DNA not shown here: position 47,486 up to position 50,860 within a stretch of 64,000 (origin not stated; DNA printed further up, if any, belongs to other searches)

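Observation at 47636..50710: Ethylene-binding-domain hybrid kinase with a duplicated HK-REC output, embedded in a three-kinase/CheY/CheC cluster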

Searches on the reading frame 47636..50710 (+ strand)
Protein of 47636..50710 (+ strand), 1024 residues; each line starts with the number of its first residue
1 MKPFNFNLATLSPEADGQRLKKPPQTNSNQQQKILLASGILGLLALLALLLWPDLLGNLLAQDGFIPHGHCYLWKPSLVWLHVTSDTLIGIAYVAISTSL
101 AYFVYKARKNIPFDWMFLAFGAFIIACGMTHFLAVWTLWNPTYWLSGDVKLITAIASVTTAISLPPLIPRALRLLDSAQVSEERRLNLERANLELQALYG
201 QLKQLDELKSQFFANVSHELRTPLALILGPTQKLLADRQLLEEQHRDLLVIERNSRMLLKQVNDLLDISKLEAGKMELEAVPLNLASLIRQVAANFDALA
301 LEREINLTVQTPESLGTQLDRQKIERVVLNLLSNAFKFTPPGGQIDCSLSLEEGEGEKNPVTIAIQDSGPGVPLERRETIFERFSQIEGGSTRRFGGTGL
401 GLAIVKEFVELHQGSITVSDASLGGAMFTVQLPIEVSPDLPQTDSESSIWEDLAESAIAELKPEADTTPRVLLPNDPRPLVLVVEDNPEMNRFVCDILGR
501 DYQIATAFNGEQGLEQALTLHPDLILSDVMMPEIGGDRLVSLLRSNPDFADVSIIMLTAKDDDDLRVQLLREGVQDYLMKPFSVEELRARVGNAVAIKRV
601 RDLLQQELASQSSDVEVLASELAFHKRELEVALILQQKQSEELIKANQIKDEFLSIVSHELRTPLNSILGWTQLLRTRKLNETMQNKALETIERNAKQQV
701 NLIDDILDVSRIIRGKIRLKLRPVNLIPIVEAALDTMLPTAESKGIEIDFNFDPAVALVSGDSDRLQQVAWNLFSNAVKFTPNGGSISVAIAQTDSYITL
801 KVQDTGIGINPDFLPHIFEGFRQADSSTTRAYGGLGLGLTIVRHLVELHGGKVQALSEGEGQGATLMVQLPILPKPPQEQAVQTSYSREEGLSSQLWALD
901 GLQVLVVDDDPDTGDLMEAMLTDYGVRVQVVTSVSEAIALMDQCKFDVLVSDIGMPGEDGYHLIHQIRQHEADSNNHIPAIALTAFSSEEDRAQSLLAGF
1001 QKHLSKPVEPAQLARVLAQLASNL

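Call 5: search_protein_families(library=pfam, proteins=[window:47636-50710:+], max_evalue=0.01)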
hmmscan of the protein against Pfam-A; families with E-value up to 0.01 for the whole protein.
window:47636-50710:+ (1024 aa): 5 families
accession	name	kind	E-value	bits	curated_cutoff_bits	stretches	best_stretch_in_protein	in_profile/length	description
PF02518.31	HATPase_c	-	5e-60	201.2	26.4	2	761-872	1-109/111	Histidine kinase-, DNA gyrase B-, and HSP90-like ATPase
PF00072.30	Response_reg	-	1.9e-49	166.9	30.2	2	904-1016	1-109/111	Response regulator receiver domain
PF25487.1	ETR1_N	-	6.8e-37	126.1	27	1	78-174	2-97/97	Ethylene receptor 1-like, N-terminal domain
PF00512.31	HisKA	-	2.7e-36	123.9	26.9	2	650-712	2-63/66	His Kinase A (phospho-acceptor) domain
PF13581.12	HATPase_c_2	-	1.7e-06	28.5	27.4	0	773-847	39-110/127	Histidine kinase-like ATPase domain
